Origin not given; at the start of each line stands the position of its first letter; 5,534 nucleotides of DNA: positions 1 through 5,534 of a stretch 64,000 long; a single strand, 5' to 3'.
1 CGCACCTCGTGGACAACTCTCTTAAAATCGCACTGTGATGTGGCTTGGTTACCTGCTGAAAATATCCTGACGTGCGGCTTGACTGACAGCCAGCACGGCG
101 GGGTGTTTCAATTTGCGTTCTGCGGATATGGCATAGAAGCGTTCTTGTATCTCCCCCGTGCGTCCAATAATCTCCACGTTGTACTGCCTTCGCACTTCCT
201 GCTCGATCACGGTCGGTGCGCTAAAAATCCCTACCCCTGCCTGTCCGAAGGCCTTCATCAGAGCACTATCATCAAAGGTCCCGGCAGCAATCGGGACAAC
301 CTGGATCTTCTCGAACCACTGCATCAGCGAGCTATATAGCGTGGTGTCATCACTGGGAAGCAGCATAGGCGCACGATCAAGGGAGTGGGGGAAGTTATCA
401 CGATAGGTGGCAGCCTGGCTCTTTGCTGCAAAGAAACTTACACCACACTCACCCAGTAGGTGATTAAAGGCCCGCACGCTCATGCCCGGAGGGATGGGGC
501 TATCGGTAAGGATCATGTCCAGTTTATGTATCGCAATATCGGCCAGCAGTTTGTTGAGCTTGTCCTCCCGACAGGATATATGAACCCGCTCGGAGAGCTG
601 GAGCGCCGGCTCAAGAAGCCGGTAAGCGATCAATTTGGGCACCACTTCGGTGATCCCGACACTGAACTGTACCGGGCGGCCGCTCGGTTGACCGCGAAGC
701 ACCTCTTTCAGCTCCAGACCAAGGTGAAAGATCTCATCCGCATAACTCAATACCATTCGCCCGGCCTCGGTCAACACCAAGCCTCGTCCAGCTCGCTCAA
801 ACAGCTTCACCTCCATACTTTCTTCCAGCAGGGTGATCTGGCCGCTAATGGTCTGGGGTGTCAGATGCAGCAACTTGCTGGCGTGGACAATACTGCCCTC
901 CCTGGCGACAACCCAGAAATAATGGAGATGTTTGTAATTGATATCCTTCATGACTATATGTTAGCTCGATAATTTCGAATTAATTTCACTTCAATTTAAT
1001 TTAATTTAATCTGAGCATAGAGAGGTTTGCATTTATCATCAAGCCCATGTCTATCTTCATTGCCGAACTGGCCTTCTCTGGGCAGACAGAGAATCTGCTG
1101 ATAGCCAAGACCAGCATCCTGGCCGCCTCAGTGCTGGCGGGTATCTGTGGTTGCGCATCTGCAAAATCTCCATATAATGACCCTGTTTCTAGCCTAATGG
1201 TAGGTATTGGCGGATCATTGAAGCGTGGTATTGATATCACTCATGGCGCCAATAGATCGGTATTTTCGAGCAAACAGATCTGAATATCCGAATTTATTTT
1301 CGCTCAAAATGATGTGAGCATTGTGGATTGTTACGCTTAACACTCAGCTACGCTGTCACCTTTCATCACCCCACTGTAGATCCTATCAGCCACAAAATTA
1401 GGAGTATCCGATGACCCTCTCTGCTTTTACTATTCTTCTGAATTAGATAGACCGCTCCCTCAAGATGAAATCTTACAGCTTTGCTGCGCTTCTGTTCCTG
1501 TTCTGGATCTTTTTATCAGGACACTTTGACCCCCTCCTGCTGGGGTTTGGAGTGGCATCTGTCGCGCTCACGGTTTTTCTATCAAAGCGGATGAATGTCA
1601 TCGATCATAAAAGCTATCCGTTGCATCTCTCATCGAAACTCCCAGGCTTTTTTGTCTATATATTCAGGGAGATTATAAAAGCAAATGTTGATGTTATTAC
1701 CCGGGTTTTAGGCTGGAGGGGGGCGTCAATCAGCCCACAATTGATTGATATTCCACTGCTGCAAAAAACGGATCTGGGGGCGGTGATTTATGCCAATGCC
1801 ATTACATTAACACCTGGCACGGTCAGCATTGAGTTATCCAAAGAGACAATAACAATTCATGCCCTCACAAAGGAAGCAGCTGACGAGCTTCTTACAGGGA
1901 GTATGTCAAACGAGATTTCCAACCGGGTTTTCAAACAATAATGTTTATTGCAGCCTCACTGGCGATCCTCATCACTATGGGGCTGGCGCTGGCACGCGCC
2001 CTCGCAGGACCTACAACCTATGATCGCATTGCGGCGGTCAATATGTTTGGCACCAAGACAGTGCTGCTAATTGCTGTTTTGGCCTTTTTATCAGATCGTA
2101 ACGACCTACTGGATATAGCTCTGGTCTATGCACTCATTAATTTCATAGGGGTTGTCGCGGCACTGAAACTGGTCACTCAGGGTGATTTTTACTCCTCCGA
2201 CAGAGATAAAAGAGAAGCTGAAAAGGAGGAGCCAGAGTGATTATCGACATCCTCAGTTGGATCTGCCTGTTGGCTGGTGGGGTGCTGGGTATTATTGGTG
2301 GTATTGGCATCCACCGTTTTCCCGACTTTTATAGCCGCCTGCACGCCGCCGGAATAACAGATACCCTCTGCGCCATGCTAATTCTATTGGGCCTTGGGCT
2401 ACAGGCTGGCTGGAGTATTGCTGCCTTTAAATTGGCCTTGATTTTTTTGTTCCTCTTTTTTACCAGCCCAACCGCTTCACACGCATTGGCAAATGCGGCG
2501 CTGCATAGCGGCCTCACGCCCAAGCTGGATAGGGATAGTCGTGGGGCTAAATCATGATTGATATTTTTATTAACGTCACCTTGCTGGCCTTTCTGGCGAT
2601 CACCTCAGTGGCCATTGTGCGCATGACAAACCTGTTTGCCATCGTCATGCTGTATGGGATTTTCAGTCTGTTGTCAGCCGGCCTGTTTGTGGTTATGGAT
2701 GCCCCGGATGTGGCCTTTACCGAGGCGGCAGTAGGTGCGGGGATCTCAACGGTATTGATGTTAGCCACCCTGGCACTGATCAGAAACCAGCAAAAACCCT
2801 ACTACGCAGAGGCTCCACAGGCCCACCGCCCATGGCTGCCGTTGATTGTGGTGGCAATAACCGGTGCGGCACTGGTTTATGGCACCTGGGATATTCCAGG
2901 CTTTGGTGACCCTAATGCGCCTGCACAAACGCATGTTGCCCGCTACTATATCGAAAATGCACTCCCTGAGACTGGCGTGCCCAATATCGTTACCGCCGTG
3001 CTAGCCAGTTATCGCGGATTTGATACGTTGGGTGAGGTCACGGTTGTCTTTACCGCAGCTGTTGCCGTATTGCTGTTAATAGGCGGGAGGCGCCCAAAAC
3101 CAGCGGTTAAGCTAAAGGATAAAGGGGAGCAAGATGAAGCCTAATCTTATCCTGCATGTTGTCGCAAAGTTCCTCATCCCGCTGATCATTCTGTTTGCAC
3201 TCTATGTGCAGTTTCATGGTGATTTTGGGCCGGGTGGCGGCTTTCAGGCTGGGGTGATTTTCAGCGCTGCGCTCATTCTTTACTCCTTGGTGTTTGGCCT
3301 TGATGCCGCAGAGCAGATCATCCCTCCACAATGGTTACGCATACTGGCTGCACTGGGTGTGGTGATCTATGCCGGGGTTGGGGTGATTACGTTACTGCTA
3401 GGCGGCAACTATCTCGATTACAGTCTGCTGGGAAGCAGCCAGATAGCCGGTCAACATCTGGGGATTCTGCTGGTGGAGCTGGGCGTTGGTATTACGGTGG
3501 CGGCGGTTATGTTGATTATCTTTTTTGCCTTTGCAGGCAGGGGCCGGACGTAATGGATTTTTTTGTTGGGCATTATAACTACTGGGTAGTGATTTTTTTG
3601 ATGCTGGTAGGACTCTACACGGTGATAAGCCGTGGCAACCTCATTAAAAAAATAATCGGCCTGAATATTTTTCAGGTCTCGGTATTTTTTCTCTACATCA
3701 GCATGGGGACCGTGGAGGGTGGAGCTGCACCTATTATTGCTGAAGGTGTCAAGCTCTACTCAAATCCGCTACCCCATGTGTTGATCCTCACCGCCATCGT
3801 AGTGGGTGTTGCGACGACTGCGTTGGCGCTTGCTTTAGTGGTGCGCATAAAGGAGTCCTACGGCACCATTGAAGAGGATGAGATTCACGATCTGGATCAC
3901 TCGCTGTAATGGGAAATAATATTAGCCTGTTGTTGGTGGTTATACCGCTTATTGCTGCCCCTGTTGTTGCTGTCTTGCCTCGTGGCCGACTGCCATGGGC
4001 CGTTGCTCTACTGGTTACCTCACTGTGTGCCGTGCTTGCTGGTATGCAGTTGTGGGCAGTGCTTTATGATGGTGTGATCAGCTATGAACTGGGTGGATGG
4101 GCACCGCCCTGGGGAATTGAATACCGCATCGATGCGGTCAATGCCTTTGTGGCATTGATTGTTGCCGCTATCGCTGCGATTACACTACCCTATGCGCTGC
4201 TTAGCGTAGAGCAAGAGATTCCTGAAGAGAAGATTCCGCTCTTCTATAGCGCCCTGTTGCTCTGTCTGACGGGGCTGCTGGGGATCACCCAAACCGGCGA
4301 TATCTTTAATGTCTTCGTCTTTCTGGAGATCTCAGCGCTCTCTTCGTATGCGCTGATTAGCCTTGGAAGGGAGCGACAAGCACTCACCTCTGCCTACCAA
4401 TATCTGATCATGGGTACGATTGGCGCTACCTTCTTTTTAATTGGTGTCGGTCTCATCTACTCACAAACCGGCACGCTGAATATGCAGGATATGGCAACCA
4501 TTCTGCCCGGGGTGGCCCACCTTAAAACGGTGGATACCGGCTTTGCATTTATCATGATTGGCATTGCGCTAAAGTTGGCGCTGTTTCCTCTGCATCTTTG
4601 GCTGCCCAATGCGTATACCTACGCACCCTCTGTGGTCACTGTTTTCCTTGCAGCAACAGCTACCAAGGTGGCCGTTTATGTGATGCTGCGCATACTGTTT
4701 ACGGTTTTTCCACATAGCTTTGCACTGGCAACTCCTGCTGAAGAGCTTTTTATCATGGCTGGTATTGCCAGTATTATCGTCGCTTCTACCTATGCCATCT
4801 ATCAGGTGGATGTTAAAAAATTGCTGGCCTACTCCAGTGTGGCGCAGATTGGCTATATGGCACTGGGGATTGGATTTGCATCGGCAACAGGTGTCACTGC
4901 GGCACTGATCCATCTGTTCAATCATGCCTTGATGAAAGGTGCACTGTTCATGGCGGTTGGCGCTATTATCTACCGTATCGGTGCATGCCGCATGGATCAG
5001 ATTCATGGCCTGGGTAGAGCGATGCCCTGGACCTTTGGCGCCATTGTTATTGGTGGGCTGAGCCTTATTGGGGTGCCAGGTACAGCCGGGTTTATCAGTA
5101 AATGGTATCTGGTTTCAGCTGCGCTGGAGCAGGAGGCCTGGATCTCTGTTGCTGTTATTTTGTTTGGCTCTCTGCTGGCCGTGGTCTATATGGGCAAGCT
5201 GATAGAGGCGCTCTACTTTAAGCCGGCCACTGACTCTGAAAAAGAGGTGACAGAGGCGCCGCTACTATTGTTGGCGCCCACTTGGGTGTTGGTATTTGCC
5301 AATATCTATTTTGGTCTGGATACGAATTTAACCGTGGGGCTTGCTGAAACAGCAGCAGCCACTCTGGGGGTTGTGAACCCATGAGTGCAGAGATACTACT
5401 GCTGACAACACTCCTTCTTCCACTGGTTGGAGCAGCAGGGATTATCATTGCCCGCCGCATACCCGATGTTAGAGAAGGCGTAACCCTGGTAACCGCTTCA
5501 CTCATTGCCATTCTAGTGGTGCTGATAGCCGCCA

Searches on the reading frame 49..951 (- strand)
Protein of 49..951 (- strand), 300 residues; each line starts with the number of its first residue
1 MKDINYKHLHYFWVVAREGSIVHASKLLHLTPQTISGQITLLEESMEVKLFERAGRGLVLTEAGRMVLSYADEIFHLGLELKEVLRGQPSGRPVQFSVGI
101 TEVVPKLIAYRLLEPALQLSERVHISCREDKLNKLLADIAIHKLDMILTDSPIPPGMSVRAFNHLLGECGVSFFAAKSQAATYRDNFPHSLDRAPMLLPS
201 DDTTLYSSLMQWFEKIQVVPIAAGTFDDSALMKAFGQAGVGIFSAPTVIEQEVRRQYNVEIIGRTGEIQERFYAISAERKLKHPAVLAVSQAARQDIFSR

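Call 55: search_protein_families(library=pfam, proteins=[window:49-951:-], max_evalue=0.00001)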
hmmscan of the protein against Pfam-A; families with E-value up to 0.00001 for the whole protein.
window:49-951:- (300 aa): 2 families
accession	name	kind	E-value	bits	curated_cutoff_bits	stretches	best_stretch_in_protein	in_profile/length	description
PF00126.33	HTH_1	-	6.1e-19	68.2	26.6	1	7-65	2-60/60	Bacterial regulatory helix-turn-helix protein, lysR family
PF03466.25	LysR_substrate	-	8.1e-10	38.9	28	1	96-295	8-206/209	LysR substrate binding domain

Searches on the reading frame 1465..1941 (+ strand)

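Call 55: search_protein_families(library=pfam, proteins=[window:1465-1941:+], max_evalue=0.00001)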
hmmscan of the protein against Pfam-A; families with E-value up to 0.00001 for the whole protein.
window:1465-1941:+ (158 aa): 1 family
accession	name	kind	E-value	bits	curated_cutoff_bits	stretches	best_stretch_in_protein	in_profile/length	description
PF01899.21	MNHE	-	2.4e-28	99.2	27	1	8-142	2-130/145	Na+/H+ ion antiporter subunit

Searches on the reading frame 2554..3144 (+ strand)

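Call 55: search_protein_families(library=pfam, proteins=[window:2554-3144:+], max_evalue=0.00001)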
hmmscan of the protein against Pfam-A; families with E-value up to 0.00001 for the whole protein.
window:2554-3144:+ (196 aa): 2 families
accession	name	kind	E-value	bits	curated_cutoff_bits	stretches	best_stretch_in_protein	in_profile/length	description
PF13244.11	MbhD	-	6e-18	65.2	27.2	1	12-76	1-65/67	MBH, subunit D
PF20501.3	MbhE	-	8.2e-13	48.7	27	1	122-184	27-87/98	MBH, subunit E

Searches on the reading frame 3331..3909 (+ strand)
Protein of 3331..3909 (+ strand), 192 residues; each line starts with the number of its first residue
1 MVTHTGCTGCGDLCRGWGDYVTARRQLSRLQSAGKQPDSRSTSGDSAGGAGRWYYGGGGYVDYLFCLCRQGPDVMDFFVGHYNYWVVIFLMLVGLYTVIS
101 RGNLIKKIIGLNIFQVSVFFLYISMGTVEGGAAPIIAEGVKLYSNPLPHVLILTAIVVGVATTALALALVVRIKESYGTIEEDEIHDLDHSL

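Call 55: search_protein_families(library=pfam, proteins=[window:3331-3909:+], max_evalue=0.00001)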
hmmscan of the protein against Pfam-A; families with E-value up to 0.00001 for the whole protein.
window:3331-3909:+ (192 aa): 1 family
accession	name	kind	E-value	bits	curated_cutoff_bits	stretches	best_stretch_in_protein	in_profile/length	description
PF00420.29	Oxidored_q2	-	6.6e-22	77.5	26.1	1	85-187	4-92/95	NADH-ubiquinone/plastoquinone oxidoreductase chain 4L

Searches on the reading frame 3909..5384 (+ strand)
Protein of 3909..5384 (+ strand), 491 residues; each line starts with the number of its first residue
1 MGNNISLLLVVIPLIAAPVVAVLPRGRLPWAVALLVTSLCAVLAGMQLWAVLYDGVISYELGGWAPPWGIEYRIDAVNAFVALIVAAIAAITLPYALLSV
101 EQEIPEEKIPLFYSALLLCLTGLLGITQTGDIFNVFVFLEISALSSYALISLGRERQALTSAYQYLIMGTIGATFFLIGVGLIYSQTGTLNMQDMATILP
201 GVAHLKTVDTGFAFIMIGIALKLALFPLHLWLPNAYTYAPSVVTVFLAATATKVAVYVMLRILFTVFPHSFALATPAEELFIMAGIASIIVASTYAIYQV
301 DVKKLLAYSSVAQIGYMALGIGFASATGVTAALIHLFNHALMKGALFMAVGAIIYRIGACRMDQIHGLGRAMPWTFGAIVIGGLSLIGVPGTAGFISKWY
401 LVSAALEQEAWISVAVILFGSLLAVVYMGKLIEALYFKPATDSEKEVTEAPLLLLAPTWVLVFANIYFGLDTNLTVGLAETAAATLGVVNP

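Call 55: search_protein_families(library=pfam, proteins=[window:3909-5384:+], max_evalue=0.00001)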
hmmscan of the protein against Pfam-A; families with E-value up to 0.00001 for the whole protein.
window:3909-5384:+ (491 aa): 2 families
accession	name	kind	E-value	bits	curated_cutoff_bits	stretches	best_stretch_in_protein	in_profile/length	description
PF00361.26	Proton_antipo_M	-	3.3e-63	214.1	21.5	1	131-423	3-293/294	NADH:quinone oxidoreductase/Mrp antiporter, TM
PF10125.14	NADHdeh_related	-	1.8e-07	31.3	27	1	117-201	75-159/218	NADH dehydrogenase I, subunit N related protein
